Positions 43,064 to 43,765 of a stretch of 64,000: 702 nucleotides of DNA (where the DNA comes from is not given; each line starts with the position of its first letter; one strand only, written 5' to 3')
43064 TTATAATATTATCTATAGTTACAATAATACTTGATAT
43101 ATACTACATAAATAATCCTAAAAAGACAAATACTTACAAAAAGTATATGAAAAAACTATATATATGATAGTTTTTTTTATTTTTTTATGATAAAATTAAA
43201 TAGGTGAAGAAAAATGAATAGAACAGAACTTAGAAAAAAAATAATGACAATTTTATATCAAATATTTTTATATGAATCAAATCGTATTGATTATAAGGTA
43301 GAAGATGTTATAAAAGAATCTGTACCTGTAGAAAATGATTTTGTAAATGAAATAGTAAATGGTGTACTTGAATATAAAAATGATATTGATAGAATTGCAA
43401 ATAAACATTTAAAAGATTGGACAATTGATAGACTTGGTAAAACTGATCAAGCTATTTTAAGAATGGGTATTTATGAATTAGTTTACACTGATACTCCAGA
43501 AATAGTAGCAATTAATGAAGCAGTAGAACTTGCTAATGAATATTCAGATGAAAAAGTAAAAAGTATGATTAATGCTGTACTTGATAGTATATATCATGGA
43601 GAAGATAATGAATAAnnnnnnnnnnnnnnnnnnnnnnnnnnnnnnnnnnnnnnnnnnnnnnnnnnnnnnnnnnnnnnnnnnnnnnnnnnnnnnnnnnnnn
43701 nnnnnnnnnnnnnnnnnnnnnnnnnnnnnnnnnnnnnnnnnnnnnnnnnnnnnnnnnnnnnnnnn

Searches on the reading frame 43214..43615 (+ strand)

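Call 32: search_protein_families(library=pfam, proteins=[window:43214-43615:+], max_evalue=0.00001)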
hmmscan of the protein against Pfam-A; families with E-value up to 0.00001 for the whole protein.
window:43214-43615:+ (133 aa): 1 family
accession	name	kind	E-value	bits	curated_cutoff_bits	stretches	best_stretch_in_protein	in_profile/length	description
PF01029.23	NusB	-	6.7e-33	114.3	23.1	1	6-127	3-132/133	NusB family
